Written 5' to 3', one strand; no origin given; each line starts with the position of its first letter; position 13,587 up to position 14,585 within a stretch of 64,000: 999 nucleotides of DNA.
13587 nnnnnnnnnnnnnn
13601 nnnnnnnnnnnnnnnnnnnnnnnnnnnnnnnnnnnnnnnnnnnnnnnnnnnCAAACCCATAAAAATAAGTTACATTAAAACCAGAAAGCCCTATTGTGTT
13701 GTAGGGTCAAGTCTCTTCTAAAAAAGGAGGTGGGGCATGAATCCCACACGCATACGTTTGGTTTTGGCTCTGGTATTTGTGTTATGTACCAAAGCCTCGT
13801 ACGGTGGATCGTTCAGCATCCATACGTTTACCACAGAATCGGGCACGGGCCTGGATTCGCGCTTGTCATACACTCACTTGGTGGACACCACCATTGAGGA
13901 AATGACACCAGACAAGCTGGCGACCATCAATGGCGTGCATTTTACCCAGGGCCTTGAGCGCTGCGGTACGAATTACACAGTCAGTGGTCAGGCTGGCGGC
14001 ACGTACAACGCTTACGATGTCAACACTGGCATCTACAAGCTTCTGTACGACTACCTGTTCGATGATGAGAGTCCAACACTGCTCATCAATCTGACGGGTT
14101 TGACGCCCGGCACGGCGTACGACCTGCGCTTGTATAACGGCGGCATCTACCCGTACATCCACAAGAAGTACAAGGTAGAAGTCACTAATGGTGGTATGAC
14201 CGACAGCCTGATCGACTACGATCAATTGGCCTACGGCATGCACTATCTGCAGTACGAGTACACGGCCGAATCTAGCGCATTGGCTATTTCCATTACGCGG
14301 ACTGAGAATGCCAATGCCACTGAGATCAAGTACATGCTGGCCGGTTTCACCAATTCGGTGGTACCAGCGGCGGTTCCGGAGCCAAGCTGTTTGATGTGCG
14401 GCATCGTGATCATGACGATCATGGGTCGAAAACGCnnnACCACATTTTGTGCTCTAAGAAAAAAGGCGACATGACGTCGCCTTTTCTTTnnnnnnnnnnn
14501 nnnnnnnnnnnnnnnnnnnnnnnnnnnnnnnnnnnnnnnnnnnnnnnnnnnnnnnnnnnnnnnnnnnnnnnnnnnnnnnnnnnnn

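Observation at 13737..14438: GC-rich secreted protein with a PEP-CTERM-type sorting tail and no exosortase in the window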

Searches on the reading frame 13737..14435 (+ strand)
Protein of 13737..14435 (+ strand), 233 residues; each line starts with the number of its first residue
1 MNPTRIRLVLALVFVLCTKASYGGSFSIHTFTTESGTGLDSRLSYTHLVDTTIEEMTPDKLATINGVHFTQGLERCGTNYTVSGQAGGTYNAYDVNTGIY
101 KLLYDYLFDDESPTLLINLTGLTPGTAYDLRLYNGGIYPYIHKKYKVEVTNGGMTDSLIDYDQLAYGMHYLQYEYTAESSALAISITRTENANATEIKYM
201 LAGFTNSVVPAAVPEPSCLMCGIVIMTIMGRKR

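Call 4: search_protein_families(library=ncbifam, proteins=[window:13737-14435:+], max_evalue=1)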
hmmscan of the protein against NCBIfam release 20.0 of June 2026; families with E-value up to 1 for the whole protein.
window:13737-14435:+ (233 aa): 1 family
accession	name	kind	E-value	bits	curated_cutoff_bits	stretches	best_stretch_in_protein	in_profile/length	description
NF038129.1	PEP_NF038129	equivalog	0.0013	18.7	65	1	175-233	133-194/194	NF038129 family PEP-CTERM protein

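Call 5: search_protein_families(library=pfam, proteins=[window:13737-14435:+], max_evalue=1)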
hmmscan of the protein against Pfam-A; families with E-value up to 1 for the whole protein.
window:13737-14435:+ (233 aa): 1 family
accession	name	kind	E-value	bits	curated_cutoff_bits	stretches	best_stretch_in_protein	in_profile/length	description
PF00225.29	Kinesin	-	0.24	10.8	29.3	1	45-110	55-113/327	Kinesin motor domain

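Call 9: find_homologous_proteins(query=window:13737-14435:+, max_evalue=0.001)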
Query window:13737-14435:+ (233 aa): 3 proteins with E <= 0.001 among 335 candidates.
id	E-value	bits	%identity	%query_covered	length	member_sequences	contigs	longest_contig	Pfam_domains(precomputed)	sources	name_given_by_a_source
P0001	2.4e-151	520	100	100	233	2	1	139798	-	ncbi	-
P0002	4.6e-62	228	48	98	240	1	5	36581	-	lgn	-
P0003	4.6e-29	120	37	93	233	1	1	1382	-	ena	-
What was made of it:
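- On Passenger-domain family with no Pfam model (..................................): E 4.6e-62 and 4.6e-29 to P0002 and P0003 (call 9).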

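Call 10: find_encoding_contigs(protein=window:13737-14435:+, flank=10000, max_places=6)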
Protein window:13737-14435:+ (233 aa): no gene with exactly this product is on record in the collection.

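Call 12: find_encoding_contigs(protein=P0002, flank=10000, max_places=5)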
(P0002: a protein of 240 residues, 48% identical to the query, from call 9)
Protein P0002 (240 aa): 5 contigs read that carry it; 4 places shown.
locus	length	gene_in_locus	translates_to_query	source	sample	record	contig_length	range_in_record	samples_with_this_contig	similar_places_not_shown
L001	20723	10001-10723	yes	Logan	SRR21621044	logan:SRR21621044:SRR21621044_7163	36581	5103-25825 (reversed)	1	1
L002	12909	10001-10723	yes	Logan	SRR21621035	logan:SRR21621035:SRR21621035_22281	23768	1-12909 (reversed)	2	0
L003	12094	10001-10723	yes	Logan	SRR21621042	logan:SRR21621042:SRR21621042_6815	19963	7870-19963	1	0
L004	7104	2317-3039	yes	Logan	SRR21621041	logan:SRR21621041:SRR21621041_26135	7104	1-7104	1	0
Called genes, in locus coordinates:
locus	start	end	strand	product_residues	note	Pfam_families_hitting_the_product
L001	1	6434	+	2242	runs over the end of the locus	PF03534:SpvB, PF01839:FG-GAP (faint), PF13517:FG-GAP_3 (weak), PF20041:DUF6443 (weak), PF05593:RHS_repeat (weak)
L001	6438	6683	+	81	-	-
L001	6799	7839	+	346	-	-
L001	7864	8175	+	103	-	-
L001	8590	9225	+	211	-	-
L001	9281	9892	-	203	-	-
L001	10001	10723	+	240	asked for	-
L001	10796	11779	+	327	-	PF00579:tRNA-synt_1b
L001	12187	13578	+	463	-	PF01336:tRNA_anti-codon, PF00152:tRNA-synt_2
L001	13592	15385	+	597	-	PF00664:ABC_membrane, PF02463:SMC_N, PF00005:ABC_tran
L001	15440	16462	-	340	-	PF01244:Peptidase_M19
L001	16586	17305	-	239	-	PF00106:adh_short, PF01370:Epimerase (faint), PF13561:adh_short_C2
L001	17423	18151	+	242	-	PF02616:SMC_ScpA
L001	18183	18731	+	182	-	PF04079:SMC_ScpB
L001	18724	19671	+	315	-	PF13354:Beta-lactamase2, PF00768:Peptidase_S11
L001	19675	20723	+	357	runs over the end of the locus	PF00953:Glycos_transf_4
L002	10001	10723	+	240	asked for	-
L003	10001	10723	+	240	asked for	-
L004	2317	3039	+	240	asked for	-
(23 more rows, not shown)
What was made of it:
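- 13737..14438 (+): CDS of 233 aa, from the signal peptide to the PEP-type tail, including the stop codon. The syntenic ortholog P0002 is 48% identical (calls 9, 12).
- P0002 is at the same site (call 12).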

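Call 13: find_encoding_contigs(protein=P0001, flank=10000, max_places=3)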
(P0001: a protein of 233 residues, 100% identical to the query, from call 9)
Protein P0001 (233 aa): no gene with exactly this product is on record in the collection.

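Call 15: find_related_loci(query=A1, collection=genome_contigs, flank=10000)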
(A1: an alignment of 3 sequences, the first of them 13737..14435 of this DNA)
Query A1 (233 aa) in genome_contigs; peptide patterns used: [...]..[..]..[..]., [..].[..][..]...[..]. (x = any residue, [..] = any of these).
160 stretches matched a pattern; 4 encode a relative of the query (tblastn E <= 1e-3); 4 distinct loci.
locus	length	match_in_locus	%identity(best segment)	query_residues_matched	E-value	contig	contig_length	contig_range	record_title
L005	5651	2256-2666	29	5-133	3e-8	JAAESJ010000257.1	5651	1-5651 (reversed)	MAG: Verrucomicrobiaceae bacterium isolate Ust_9 UstG_CONTIG1531385, whole genome shotgun sequence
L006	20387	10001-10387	29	8-133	2e-7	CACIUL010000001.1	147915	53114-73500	uncultured Verrucomicrobia bacterium isolate AG-439-D21 genome assembly, contig: AG-439-D21_NODE_1, whole genome shotgun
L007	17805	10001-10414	28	1-133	1e-7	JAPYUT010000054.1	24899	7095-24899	MAG: Verrucomicrobiales bacterium isolate PW8.metabat2.79_sub PW8_2379_length_24899_cov_12.058324, whole genome shotgun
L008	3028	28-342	35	40-133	9e-7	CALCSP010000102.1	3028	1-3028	MAG TPA_asm: uncultured Verrucomicrobiales bacterium isolate ERR1701760_bin.20_CONCOCT_v1.1_MAG genome assembly, contig:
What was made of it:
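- On PEP-CTERM / exosortase system: The single genome-collection scan did not return this genome (call 15).
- Tried and rejected: It returned only distant Verrucomicrobia repeats (call 15).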

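Call 22: search_protein_representatives(alignment_id=A1)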
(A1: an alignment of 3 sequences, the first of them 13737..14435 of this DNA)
Query: 3 sequences, 236 profile positions. Proteins with E-value up to 0.001 (for the whole library): 792; up to 1e-10: 296; up to 1e-30: 23. The best 150 are listed.
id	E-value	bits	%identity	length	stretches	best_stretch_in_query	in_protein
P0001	6.6e-122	421.5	-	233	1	1-233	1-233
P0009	4.7e-91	320.5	-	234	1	1-235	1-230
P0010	5.0e-66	238.6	-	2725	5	20-214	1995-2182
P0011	9.4e-54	198.5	-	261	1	7-233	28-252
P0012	8.7e-51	188.7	-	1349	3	26-218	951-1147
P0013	3.5e-49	183.5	-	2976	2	23-219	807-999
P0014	5.0e-49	183.0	-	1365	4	28-212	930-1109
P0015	4.8e-42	160.1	-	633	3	9-187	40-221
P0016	5.0e-42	160.1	-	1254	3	28-191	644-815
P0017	4.2e-40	153.8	-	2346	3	22-213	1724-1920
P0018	9.0e-40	152.7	-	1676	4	22-210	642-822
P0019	5.3e-37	143.6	-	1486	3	30-213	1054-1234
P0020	7.3e-37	143.2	-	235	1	12-232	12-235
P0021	1.2e-36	142.5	-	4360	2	23-219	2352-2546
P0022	1.3e-36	142.4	-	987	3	15-213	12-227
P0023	2.7e-36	141.3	-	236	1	10-232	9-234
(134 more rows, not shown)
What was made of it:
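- On Passenger-domain family with no Pfam model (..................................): 792 representatives match the profile (call 22).
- Very few close relatives in about 15 billion proteins (calls 9, 22).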

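Call 29: search_protein_families(library=ncbifam, alignment_id=A2, max_evalue=0.01)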
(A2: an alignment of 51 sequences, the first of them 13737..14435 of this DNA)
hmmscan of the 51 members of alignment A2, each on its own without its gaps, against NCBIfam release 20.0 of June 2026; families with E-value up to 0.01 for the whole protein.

A. member 1, window:13737-14435:+ (233 aa): 1 family
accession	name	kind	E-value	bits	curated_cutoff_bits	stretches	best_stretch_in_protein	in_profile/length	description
NF038129.1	PEP_NF038129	equivalog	0.0013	18.7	65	0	175-233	133-194/194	NF038129 family PEP-CTERM protein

B. families by the number of members that match (of 51 scanned): 17 families
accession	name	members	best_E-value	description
TIGR02595.1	PEP_CTERM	35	5.4e-07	PEP-CTERM sorting domain-containing protein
NF038129.1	PEP_NF038129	33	1.6e-08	NF038129 family PEP-CTERM protein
NF038125.1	PEP_CTERM_THxN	32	4.4e-07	THxN family PEP-CTERM protein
NF038118.1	PEP_CTERM_CCXG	31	5.3e-06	CCXG family PEP-CTERM protein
NF038120.1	PEP_CTERM_QFxxD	30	3.2e-06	NF038120 family PEP-CTERM protein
NF038124.1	PEP_CTERM_TLD_A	25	2.4e-07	PEP_CTERM-anchored TLD domain-containing protein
NF041927.1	Xrt_dep_XDP1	22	4.5e-05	exosortase-dependent surface protein XDP1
NF033554.9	floc_PepA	20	4.7e-09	flocculation-associated PEP-CTERM protein PepA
NF038126.1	PEP_CTERM_FxDxF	20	2.6e-07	FxDxF family PEP-CTERM protein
NF041538.1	PEP_EDSA_1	15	4.5e-06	EDSAP-1 family PEP-CTERM protein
TIGR03901.2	MYXO-CTERM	8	0.0022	MYXO-CTERM sorting domain-containing protein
NF038130.1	PEP_NF038130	6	8.6e-05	NF038130 family PEP-CTERM protein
NF033947.0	PEP-cistern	4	0.00074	cistern family PEP-CTERM protein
NF035944.1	PEPxxWA-CTERM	3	0.00016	PEPxxWA-CTERM sorting domain-containing protein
NF038119.1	PEP_CTERM_MHFG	3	0.00022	MHFG family PEP-CTERM protein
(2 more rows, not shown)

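Call 30: search_protein_families(library=pfam, alignment_id=A2, max_evalue=0.01)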
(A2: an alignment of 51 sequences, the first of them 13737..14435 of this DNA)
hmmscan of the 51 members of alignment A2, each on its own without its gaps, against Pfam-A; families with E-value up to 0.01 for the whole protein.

A. member 1, window:13737-14435:+ (233 aa): 0 families

B. families by the number of members that match (of 51 scanned): 7 families
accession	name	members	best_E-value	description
PF07589.16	PEP-CTERM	40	1.2e-07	PEP-CTERM motif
PF16656.11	Pur_ac_phosph_N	5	6.5e-05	Purple acid Phosphatase, N-terminal domain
PF00041.27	fn3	4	0.00051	Fibronectin type III domain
PF18205.6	VPDSG-CTERM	2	0.0066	VPDSG-CTERM motif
PF09394.16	Inhibitor_I42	1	0.0025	Chagasin family peptidase inhibitor I42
PF02018.23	CBM_4_9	1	0.0039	Carbohydrate binding domain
PF10604.15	Polyketide_cyc2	1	0.004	Polyketide cyclase / dehydrase and lipid transport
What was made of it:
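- On Malectin / CBM57-like carbohydrate-binding modules: One of 51 relatives has a weak CBM_4_9 hit (calls 5, 30).
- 35/51 members hit TIGR02595 and 40/51 hit PF07589 (calls 29, 30).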

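Call 32: find_encoding_contigs(protein=P0003, flank=5000, max_places=3)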
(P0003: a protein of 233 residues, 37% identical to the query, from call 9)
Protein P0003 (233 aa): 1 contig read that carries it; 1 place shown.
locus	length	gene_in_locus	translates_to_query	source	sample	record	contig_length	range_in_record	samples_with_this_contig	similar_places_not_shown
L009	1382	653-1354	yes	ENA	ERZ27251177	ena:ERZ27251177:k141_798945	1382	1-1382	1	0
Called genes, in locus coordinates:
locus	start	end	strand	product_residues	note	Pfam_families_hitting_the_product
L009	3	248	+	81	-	?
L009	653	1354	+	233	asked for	-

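Call 40: predict_structure(alignment_id=A2)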
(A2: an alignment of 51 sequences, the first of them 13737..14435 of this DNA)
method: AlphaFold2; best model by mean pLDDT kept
length: 233 residues; sequences in the alignment: 51
mean_pLDDT: 88.0   pTM: 0.83
mean pLDDT of the five models: 88.0, 87.5, 87.3, 86.5, 86.4
residues with pLDDT >= 90: 131; 70-90: 83; 50-70: 19; < 50: 0
segments of 3 or more residues with pLDDT < 50: none
pLDDT, mean of each block of 10 residues (from residue 1): 80 73 90 96 97 75 95 85 82 82 87 92 97 84 94 97 95 97 95 72 96 81 86 70
secondary structure, 60 per line:
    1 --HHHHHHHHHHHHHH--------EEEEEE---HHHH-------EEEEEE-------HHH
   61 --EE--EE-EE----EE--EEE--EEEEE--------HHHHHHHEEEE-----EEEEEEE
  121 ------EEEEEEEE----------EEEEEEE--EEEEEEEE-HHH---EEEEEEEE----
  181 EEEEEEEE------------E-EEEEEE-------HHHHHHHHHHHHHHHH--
elements in order: H3-16 E25-30 H34-37 E45-50 E80-82 E85-89 H98-104 E105-108 E114-120 E127-134 E145-151 E154-161 E169-176 E181-188 E203-208 H216-231
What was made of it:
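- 13737..14438 (+): The AF2 model has pLDDT 88 (call 40).
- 13737..13805 (+): Signal peptide, aa 1-23. Cleavage after S21-Y22-G23 is inferred from the -3/-1 rule. There is no canonical lipobox (F-V-L-C17). AF2 gives helix 3-16 and the first beta strand at residue 25 (call 40).
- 14385..14426 (+): Hydrophobic helix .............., aa 217-230. AF2 helix 216-231 (call 40).
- Checked: AF2 gives a helix at 3-16, and the first strand starts at residue 25 (call 40).
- AF2 pLDDT 88, pTM 0.83 (call 40).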

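Call 43: fold_search(model_id=the predicted structure, library=pdb)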
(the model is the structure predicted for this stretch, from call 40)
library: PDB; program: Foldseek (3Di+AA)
matches with E <= 10: 1681; with E <= 0.001: 3
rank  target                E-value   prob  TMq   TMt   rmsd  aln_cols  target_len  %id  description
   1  9h99                  3.7e-04  1.00  0.38  0.09   4.2       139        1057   17  Native structure of the full-length pesticidal protein Cry1Ca18 at pH7, from crystals formed in vivo (released 2025-11-12)
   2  5y96_A                4.9e-04  1.00  0.48  0.32   6.0       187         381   11  Crystal structure of ANXUR1 extracellular domain from Arabidopsis thaliana (released 2018-02-28)
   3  8xck_F                8.6e-04  0.82  0.21  0.18  16.4       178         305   12  Closed state of central tail fiber of bacteriophage lambda (released 2024-05-01)
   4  6d8g_A                1.0e-03  1.00  0.41  0.13   4.7       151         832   12  D341A D367A calcium binding mutant of Bacteroides uniformis beta-glucuronidase 2 (released 2018-10-17)
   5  6a5b                  1.1e-03  1.00  0.42  0.28   6.2       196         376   10  Crystal structure of plant Receptor-like Kinase FER (released 2019-06-26)
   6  7bys_A                1.1e-03  0.99  0.30  0.18   8.0       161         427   15  Crystal structure of exo-beta-1,3-galactanase from Phanerochaete chrysosporium Pc1,3Gal43A apo form (released 2020-11-04)
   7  5uj6_A                1.1e-03  1.00  0.42  0.13   4.2       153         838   12  Crystal Structure of Bacteroides Uniformis beta-glucuronidase (released 2017-06-28)
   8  6d8g_B                1.2e-03  1.00  0.45  0.15   6.0       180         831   13  D341A D367A calcium binding mutant of Bacteroides uniformis beta-glucuronidase 2 (released 2018-10-17)
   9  8xcj_F                1.2e-03  0.77  0.22  0.15  14.3       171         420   13  Open State of central tail fiber of bacteriophage lambda upon binding to LamB (gpJ713-LamB complex) (released 2024-05-01)
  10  4qb1                  1.4e-03  0.99  0.27  0.42   7.1       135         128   11  Structure of CBM35 from Paenibacillus barcinonensis (released 2014-10-08)
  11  6fig_B                1.4e-03  1.00  0.45  0.29   6.3       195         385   11  Crystal structure of the ANX1 ectodomain from Arabidopsis thaliana (released 2018-07-11)
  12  6qep                  1.4e-03  0.69  0.18  0.04  16.0       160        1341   16  EngBF DARPin Fusion 4b H14 (released 2019-11-06)
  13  4a3z                  1.5e-03  0.99  0.27  0.42   8.1       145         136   12  CpGH89CBM32-4 (seleno-methionine labeled) produced by Clostridium perfringens (released 2012-04-04)
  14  7byx_A                1.6e-03  1.00  0.29  0.18   6.3       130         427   13  Crystal structure of exo-beta-1,3-galactanase from Phanerochaete chrysosporium Pc1,3Gal43A E208A with beta-1,3-galacto (released 2020-11-04)
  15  5y92_A                1.7e-03  1.00  0.52  0.34   4.6       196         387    9  Crystal structure of ANXUR2 extracellular domain from Arabidopsis thaliana (released 2018-02-28)
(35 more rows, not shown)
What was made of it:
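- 13806..14360 (+): Passenger domain, aa 24-208: a malectin/CBM57-like beta-jelly-roll from a family with no Pfam model (motifs YTHLVD, INGVHF, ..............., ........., GFTN). Foldseek agrees (call 43).
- Closest known: Malectin / malectin-like / CBM57 carbohydrate-binding modules. Same: Foldseek ranks the same group (call 43).
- Foldseek finds malectin-like and CBM35/32 hits (call 43).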
